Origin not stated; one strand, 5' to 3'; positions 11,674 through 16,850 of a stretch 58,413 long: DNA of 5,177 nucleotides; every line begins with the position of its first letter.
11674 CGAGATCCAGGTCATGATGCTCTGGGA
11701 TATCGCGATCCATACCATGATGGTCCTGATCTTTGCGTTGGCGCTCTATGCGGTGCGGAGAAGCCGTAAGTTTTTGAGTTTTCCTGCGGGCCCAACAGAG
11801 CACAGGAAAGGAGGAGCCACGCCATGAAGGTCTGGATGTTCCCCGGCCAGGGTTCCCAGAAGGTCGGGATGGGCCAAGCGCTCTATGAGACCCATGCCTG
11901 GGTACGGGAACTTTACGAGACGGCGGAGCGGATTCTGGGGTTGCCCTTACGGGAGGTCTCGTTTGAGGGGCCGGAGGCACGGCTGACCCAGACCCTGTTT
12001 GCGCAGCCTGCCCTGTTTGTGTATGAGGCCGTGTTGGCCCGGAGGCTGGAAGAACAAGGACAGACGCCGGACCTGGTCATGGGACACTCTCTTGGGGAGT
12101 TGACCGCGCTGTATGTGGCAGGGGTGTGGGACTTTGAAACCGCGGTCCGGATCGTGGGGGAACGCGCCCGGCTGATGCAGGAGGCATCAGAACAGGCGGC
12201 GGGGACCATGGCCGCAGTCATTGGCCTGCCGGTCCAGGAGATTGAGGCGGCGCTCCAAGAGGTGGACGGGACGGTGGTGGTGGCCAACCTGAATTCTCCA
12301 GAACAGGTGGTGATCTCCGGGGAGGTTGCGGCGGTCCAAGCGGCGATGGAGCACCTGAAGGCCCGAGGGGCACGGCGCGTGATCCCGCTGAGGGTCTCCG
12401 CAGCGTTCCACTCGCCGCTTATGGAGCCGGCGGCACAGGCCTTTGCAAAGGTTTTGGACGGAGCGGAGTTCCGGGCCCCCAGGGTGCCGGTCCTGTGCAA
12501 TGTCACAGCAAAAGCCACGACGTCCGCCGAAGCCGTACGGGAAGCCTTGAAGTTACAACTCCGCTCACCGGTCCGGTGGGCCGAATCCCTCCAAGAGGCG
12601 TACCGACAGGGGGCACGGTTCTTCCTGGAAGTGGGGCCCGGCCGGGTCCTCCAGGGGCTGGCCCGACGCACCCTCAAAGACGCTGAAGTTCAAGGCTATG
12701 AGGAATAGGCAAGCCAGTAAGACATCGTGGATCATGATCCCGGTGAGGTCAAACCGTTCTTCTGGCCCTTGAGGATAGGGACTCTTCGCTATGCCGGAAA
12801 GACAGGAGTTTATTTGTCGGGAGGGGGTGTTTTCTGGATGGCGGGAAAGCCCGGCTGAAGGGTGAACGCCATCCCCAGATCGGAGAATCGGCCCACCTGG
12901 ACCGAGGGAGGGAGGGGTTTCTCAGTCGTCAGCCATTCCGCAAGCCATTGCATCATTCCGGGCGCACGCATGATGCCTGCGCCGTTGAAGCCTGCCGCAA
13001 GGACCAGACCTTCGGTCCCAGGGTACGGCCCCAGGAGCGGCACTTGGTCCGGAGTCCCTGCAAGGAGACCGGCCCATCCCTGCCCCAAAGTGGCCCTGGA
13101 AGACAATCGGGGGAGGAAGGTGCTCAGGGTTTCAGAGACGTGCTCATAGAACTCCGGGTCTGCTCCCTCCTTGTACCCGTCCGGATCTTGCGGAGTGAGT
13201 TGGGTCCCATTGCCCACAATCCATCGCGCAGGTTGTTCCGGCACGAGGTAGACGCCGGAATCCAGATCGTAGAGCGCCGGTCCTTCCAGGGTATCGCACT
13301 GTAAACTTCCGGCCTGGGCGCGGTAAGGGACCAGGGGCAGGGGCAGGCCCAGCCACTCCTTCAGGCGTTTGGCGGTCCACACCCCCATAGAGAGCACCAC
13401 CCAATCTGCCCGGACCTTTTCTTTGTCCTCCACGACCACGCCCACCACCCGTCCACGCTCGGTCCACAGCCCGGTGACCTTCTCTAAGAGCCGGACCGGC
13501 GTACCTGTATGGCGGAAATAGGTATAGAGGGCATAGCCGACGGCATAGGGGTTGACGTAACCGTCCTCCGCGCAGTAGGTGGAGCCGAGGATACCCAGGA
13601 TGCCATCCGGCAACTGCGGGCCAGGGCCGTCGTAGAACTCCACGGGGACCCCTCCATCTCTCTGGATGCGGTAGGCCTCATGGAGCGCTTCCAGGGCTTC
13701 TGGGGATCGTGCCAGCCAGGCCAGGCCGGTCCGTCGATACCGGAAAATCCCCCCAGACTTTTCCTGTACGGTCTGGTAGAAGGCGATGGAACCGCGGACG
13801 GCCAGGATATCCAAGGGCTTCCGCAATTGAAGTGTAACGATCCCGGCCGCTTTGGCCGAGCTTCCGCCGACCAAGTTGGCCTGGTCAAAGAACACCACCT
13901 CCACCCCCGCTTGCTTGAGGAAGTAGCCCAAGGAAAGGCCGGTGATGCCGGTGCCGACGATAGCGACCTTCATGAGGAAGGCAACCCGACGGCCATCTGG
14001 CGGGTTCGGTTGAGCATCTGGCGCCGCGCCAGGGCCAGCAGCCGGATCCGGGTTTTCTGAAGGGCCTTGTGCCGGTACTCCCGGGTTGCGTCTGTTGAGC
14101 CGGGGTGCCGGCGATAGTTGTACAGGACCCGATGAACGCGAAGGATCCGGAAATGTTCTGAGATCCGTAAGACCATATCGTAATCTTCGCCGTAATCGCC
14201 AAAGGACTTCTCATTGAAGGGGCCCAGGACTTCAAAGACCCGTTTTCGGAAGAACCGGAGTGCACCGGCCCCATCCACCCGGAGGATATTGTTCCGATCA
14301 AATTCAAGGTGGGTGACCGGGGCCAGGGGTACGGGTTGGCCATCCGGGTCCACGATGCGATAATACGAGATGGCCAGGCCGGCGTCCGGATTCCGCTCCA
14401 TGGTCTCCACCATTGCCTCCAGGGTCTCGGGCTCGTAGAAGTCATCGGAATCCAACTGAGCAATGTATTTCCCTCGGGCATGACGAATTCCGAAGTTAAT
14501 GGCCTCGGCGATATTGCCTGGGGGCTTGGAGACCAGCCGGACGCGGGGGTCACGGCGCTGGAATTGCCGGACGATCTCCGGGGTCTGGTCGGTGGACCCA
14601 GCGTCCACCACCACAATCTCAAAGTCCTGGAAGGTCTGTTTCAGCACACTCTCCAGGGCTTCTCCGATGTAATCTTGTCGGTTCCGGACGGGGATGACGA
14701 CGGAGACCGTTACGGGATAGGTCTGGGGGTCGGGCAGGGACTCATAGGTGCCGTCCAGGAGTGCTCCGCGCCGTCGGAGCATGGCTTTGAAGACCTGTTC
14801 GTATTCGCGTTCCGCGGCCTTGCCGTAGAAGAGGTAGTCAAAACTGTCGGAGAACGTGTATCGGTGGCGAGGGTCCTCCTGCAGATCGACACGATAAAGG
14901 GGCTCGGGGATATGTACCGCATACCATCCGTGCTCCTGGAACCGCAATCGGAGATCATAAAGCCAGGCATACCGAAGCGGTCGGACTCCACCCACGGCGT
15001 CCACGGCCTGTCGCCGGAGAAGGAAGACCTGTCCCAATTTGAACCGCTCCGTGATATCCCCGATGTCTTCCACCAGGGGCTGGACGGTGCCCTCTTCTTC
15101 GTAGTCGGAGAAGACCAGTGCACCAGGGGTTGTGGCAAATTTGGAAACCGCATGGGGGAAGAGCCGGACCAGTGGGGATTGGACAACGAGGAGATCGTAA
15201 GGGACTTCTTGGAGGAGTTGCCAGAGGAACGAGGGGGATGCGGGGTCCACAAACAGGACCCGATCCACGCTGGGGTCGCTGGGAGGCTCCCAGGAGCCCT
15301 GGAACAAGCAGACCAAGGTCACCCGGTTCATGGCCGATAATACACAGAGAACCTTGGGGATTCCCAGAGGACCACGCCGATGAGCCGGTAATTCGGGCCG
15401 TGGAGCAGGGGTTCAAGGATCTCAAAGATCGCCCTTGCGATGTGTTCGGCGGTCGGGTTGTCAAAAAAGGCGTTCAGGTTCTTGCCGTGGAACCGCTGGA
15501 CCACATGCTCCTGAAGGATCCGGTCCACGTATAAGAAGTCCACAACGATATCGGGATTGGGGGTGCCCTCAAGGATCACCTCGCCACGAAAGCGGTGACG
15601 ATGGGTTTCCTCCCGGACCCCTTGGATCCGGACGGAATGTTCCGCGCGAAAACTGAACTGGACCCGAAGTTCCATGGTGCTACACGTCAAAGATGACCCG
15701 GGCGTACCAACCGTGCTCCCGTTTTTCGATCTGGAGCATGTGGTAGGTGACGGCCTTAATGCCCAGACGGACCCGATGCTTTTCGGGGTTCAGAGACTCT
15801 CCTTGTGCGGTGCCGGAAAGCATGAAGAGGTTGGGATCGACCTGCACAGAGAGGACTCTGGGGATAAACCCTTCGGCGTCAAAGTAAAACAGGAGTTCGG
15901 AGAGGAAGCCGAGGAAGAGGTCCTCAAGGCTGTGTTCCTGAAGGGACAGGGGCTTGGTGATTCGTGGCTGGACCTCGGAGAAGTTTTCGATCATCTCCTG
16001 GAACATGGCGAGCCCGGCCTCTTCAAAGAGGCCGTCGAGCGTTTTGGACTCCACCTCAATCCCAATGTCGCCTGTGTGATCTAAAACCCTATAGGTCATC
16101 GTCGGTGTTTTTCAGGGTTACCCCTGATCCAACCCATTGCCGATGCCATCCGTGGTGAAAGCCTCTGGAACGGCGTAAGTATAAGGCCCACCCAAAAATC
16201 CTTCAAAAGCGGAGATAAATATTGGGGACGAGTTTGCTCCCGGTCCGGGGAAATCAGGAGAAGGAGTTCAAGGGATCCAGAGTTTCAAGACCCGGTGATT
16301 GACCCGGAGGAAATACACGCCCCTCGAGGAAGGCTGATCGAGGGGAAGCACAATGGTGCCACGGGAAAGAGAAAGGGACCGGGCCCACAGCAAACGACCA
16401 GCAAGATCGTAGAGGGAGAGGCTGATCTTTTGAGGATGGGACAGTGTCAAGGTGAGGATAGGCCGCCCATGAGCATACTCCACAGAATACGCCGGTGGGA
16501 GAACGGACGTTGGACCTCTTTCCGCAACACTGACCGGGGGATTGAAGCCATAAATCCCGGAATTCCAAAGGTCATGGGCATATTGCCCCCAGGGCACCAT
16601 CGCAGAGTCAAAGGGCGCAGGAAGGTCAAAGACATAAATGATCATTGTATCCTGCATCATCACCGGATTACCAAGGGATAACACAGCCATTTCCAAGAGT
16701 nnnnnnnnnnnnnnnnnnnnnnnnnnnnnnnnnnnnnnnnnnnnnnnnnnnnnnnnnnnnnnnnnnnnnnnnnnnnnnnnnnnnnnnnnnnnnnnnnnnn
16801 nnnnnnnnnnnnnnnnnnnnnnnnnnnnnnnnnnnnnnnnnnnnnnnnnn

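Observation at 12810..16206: Archease / Cys-less PTPS-fold / extended GT2 / FAD-oxidoreductase operon with no RtcB or queuosine genes nearby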

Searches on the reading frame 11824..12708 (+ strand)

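Call 3: search_protein_families(library=pfam, proteins=[window:11824-12708:+], max_evalue=0.01)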
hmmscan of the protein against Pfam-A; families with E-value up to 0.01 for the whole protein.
window:11824-12708:+ (294 aa): 2 families
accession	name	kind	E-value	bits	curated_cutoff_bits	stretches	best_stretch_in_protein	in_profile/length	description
PF00698.26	Acyl_transf_1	-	1.2e-50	173.2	32.7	1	3-287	1-282/319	Acyl transferase domain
PF16073.10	SAT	-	0.0033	17.5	22.8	1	88-196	124-239/239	Starter unit:ACP transacylase in aflatoxin biosynthesis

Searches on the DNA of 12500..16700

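Call 96: search_rna_families(source=window, start=12500, end=16700, threshold=evalue, max_evalue=1)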
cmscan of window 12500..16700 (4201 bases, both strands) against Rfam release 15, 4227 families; matches with E-value up to 1: 0.
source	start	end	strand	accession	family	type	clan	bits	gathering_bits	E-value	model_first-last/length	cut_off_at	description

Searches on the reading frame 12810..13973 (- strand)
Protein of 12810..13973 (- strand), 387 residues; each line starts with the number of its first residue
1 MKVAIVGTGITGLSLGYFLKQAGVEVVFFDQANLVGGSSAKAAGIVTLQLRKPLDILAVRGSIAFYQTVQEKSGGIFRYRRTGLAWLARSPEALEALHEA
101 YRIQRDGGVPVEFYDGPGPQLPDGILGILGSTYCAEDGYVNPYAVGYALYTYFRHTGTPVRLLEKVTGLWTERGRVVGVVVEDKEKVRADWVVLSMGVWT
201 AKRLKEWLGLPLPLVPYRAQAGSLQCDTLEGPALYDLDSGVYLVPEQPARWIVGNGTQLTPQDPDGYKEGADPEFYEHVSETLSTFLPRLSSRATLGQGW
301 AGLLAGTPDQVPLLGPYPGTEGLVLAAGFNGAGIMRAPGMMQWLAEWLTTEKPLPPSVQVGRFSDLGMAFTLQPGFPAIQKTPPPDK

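Call 3: search_protein_families(library=pfam, proteins=[window:12810-13973:-], max_evalue=0.01)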
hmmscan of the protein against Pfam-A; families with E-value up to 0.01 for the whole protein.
window:12810-13973:- (387 aa): 7 families
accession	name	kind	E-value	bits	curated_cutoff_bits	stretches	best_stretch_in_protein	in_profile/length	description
PF01266.30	DAO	-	1.2e-49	170.1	27.9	1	2-347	1-353/353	FAD dependent oxidoreductase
PF00890.30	FAD_binding_2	-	4.2e-09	36.5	20.4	1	3-201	2-206/414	FAD binding domain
PF13450.12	NAD_binding_8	-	4.3e-07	30.5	21.9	1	5-40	1-36/68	NAD(P)-binding Rossmann-like domain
PF07992.20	Pyr_redox_2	-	3e-06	27.3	26.1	0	2-37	2-38/291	Pyridine nucleotide-disulphide oxidoreductase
PF01494.25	FAD_binding_3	-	2.2e-05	24.3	22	1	2-33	3-34/349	FAD binding domain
PF00070.33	Pyr_redox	-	0.0018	19.2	22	0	2-43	1-43/82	Pyridine nucleotide-disulphide oxidoreductase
PF21799.2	MurD-like_N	-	0.0036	18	27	1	2-32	2-32/88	Mur ligase MurD-like, N-terminal domain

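Call 4: search_protein_families(library=ncbifam, proteins=[window:12810-13973:-], max_evalue=0.01)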
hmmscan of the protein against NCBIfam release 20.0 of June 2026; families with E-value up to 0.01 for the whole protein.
window:12810-13973:- (387 aa): 52 families (the best 25 are shown)
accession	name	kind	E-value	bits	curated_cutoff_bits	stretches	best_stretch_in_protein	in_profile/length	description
TIGR02352.1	thiamin_ThiO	equivalog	1.1e-29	103.6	250.8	1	3-351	1-350/351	glycine oxidase ThiO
NF001933.0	PRK00711.1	subfamily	1.7e-18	66.9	383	2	67-217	120-273/429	D-amino acid dehydrogenase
NF002480.1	PRK01747.1-1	equivalog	1.2e-12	47.1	540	1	2-321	250-569/645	bifunctional tRNA (5-methylaminomethyl-2-thiouridine)(34)-methyltransferase MnmC2/FAD-dependent 5-carboxymethylaminomethyl-2-thiouridine(34)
TIGR01377.1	soxA_mon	subfamily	1.7e-12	46.8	479.65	1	137-364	139-371/381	amino oxidase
TIGR03197.1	MnmC_Cterm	equivalog_domain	2e-12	46.9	174.2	1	2-320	1-319/400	FAD-dependent 5-carboxymethylaminomethyl-2-thiouridine(34) oxidoreductase MnmC1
NF040813.1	pro_dh_Thprot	equivalog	2.2e-12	46.8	600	2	3-72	2-69/362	D-proline dehydrogenase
NF050086.1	pipecolate_AmaA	exception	6.2e-12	44.9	600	1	2-203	27-240/425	L-pipecolate oxidase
TIGR03364.1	HpnW_proposed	hypoth_equivalog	3.4e-11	42.8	285.1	1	2-197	2-194/365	TIGR03364 family FAD-dependent oxidoreductase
NF008425.0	PRK11259.1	equivalog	6.5e-10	38.5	257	1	2-352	6-362/377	N-methyl-L-tryptophan oxidase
TIGR01373.1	soxB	subfamily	2.9e-08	33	529.45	1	3-355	33-389/407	sarcosine oxidase subunit beta family protein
NF005560.0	PRK07233.1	equivalog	1.3e-07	30.8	252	1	1-41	1-41/435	hypothetical protein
TIGR01813.1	flavo_cyto_c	subfamily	6.1e-07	28.5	285.45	1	3-47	2-47/444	flavocytochrome c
NF009477.0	PRK12843.1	equivalog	4.3e-06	25.5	758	1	3-102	19-118/578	FAD-dependent oxidoreductase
NF045637.1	carotdesatCrtDProt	equivalog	5e-06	25.3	580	0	3-38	1-36/485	1-hydroxycarotenoid 3,4-desaturase CrtD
TIGR00562.1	proto_IX_ox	equivalog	9.8e-06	24.4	97.85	1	2-38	4-42/470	protoporphyrinogen oxidase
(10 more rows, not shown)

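Call 66: search_solved_structures(query=window:12810-13973:-, max_evalue=0.00001)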
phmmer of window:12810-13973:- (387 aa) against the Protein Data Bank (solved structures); distinct sequences matched with E-value up to 0.00001: 27.
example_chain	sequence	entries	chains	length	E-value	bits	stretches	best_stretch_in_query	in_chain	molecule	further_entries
4pab_A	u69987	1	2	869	2.9e-21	79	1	3-353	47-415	Dimethylglycine dehydrogenase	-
5l46_A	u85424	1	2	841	3.5e-21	78.8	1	3-353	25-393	Dimethylglycine dehydrogenase, mitochondrial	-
4p9s_A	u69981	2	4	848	6.1e-21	78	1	3-353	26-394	Dimethylglycine dehydrogenase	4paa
1y56_B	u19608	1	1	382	1.9e-20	76.3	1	2-354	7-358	sarcosine oxidase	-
7cyx_A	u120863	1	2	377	5.2e-18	68.4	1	3-348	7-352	Glycine oxidase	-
3if9_A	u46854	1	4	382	8.1e-17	64.4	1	3-344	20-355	Glycine oxidase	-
4ysh_A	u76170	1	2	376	2.1e-16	63.1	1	3-340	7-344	Glycine oxidase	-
1ryi_A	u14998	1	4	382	2.8e-16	62.6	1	3-344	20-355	GLYCINE OXIDASE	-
9woz_A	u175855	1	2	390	3.1e-16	62.5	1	3-344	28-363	Glycine oxidase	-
1ng3_A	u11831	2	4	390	4.4e-16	62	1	3-344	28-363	Glycine oxidase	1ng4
6j38_A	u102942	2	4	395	1.8e-13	53.4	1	1-353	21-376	FAD-dependent glycine oxydase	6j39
1zov_A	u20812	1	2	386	1.1e-11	47.5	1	184-352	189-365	Monomeric sarcosine oxidase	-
5i39_A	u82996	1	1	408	1.7e-09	40.3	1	3-354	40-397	L-amino acid deaminase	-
5fjm_A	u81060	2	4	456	1.7e-09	40.3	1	3-215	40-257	L-AMINO ACID DEAMINASE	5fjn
3m0o_A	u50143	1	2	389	1.3e-08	37.4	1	187-351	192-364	Monomeric sarcosine oxidase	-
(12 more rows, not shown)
